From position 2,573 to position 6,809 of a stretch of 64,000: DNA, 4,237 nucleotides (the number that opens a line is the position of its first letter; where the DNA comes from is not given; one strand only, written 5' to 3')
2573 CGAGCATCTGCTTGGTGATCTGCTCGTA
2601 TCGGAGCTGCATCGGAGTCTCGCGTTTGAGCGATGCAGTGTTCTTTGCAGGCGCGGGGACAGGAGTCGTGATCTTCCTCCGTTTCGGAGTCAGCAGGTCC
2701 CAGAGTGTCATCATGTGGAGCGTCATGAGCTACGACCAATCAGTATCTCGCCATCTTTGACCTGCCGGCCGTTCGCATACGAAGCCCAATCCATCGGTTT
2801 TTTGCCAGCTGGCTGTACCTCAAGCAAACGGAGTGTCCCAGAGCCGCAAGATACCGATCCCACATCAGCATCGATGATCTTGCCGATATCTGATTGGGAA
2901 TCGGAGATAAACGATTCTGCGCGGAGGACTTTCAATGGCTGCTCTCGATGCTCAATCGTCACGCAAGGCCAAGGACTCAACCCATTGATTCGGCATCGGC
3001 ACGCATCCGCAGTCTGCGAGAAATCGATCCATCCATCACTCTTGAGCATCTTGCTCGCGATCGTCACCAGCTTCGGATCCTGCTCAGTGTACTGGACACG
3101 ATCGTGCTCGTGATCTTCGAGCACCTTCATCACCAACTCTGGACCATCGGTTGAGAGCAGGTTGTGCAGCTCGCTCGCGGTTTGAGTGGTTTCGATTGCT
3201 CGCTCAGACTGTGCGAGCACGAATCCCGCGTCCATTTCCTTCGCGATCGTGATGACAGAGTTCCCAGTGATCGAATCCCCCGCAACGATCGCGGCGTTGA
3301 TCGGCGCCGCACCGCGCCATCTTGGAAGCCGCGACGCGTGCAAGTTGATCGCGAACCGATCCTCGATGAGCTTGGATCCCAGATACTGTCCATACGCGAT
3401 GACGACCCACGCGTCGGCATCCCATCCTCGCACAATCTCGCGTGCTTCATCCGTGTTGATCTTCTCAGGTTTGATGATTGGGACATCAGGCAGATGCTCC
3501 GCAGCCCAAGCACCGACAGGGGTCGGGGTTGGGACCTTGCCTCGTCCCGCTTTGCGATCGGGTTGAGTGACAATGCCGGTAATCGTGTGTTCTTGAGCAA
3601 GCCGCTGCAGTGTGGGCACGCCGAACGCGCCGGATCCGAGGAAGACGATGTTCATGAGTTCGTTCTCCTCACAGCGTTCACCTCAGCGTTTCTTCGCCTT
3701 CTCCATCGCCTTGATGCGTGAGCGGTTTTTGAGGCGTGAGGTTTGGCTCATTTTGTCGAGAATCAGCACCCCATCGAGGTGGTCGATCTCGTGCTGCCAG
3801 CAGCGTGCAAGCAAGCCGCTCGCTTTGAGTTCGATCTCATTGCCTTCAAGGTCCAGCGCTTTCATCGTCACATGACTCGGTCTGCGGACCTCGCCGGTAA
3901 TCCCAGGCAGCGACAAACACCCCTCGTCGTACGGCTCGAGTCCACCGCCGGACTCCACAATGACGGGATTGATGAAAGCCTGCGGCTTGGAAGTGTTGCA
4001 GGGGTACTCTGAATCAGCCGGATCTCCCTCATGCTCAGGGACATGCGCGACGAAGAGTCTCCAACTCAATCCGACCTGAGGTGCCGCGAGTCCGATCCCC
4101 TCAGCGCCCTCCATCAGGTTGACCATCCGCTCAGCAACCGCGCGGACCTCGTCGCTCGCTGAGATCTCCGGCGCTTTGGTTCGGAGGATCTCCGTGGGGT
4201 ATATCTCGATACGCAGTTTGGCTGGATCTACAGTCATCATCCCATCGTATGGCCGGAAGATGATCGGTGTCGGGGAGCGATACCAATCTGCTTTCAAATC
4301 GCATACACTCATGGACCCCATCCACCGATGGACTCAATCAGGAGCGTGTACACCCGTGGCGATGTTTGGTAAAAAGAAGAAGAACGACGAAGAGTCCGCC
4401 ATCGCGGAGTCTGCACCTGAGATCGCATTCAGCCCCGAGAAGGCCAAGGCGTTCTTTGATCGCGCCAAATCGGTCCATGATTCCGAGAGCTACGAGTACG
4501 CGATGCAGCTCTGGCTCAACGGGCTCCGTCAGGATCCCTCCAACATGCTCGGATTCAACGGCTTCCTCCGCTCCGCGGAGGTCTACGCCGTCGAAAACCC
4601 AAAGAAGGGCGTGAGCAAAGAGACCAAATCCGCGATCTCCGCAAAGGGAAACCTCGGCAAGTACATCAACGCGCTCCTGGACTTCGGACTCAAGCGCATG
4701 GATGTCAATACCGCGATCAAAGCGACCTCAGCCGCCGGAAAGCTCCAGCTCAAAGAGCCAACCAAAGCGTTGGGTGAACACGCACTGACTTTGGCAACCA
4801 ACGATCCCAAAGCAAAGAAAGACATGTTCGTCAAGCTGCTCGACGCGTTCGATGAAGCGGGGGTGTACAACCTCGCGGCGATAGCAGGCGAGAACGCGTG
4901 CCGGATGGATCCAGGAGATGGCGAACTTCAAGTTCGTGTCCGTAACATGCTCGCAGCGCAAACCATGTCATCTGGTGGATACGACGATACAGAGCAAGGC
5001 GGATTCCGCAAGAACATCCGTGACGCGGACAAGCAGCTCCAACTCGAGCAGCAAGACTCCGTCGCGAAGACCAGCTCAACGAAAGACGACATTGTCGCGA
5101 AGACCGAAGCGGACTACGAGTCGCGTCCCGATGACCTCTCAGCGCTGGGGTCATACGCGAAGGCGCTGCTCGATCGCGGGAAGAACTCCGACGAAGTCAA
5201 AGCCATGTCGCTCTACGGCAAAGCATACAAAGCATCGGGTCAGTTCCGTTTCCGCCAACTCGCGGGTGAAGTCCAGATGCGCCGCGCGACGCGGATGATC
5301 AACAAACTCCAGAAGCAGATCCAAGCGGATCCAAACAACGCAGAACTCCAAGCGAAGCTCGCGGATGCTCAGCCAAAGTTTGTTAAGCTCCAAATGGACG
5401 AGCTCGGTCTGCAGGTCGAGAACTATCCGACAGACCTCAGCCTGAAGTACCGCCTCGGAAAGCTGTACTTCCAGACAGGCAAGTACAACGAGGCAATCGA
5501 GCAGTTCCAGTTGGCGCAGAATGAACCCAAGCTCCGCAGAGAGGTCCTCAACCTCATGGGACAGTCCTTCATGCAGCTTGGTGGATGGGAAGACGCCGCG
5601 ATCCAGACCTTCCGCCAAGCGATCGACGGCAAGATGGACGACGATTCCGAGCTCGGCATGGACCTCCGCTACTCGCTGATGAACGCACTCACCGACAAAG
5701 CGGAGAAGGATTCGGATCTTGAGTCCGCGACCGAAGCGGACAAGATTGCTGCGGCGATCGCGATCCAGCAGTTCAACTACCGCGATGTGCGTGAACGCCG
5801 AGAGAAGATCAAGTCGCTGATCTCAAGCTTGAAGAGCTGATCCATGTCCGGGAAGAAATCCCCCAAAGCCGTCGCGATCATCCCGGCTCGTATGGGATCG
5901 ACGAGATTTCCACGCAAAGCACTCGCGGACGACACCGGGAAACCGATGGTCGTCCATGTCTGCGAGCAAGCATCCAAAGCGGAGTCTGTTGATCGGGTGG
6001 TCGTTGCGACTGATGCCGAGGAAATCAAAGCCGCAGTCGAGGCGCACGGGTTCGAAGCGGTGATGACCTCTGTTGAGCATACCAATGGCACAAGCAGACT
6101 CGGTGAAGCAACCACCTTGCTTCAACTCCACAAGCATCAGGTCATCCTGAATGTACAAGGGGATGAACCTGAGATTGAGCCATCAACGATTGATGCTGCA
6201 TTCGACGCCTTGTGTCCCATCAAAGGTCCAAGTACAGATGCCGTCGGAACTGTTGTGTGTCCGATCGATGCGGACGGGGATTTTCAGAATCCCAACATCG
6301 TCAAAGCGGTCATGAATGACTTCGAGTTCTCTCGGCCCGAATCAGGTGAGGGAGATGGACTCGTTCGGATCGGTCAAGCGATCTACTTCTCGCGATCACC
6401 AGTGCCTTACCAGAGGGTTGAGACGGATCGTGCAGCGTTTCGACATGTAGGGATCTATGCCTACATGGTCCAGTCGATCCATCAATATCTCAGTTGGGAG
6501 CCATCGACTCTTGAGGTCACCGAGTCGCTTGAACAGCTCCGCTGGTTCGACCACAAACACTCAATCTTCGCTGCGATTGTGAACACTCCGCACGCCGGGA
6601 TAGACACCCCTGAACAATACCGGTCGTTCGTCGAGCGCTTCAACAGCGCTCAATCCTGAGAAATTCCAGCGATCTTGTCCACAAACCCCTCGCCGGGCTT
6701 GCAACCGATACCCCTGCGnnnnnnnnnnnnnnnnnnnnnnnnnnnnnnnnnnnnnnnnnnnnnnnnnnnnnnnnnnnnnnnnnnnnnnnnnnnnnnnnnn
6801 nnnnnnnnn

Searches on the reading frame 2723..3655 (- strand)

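Call 51: search_protein_families(library=pfam, proteins=[window:2723-3655:-], max_evalue=0.0001)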
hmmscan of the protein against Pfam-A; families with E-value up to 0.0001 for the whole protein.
window:2723-3655:- (310 aa): 2 families
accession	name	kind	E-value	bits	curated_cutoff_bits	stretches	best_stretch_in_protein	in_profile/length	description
PF00551.24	Formyl_trans_N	-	4.2e-26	92.2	26.1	1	1-179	1-181/181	Formyl transferase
PF02911.23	Formyl_trans_C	-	1.4e-20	73.8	21.1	1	203-297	2-99/100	Formyl transferase, C-terminal domain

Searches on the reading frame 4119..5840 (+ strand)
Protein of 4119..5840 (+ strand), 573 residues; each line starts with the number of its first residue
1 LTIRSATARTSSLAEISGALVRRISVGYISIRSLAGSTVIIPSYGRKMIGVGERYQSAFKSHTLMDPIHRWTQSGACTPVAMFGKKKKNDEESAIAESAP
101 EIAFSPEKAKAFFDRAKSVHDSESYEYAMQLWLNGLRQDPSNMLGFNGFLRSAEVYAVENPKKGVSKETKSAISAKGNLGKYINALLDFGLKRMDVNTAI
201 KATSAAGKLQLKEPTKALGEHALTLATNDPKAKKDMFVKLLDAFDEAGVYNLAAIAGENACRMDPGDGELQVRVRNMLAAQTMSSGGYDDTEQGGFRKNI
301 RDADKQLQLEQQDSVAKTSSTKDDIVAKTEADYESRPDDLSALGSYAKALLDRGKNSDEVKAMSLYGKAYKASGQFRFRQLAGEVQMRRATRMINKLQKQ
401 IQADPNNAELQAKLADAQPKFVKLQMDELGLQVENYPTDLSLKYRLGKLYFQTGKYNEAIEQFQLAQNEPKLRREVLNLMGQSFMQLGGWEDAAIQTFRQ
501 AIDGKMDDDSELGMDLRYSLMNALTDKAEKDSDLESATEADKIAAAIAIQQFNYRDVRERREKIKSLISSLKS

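Call 39: search_protein_families(library=pfam, proteins=[window:4119-5840:+], max_evalue=0.001)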
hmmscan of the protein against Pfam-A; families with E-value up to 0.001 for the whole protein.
window:4119-5840:+ (573 aa): 10 families
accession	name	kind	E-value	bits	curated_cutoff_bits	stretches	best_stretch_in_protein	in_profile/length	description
PF14561.12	TPR_20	-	1.9e-09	38.2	25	0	426-467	8-50/90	Tetratricopeptide repeat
PF13414.12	TPR_11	-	2.3e-07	30.9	26.8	0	447-464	1-18/42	TPR repeat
PF14559.12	TPR_19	-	1.5e-06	28.9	25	0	436-481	21-66/68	Tetratricopeptide repeat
PF13181.12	TPR_8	-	5.4e-06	26.6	25.7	0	442-466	3-27/34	Tetratricopeptide repeat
PF07719.23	TPR_2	-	1.5e-05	25.2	27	1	444-466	5-27/34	Tetratricopeptide repeat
PF13432.12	TPR_16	-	1.6e-05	25.7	32.7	1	444-507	1-63/65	Tetratricopeptide repeat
PF20225.4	DUF6584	-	9.2e-05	23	27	0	433-459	30-56/171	Family of unknown function (DUF6584)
PF00515.34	TPR_1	-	0.00019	21.5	27.8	1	444-466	5-27/34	Tetratricopeptide repeat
PF13431.12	TPR_17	-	0.00031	21.2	24.4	0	434-461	7-34/34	Tetratricopeptide repeat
PF12895.13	ANAPC3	-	0.00046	20.8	27.2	0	444-494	27-76/82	Anaphase-promoting complex, cyclosome, subunit 3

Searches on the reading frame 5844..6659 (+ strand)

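Call 51: search_protein_families(library=pfam, proteins=[window:5844-6659:+], max_evalue=0.0001)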
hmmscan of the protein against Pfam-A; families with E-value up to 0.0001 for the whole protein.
window:5844-6659:+ (271 aa): 2 families
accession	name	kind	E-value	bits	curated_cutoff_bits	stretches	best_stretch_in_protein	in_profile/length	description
PF02348.25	CTP_transf_3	-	4.7e-43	147.9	22.6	1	10-237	1-213/217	Cytidylyltransferase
PF12804.13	NTP_transf_3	-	2.5e-09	37.9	27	1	16-131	11-112/160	MobA-like NTP transferase domain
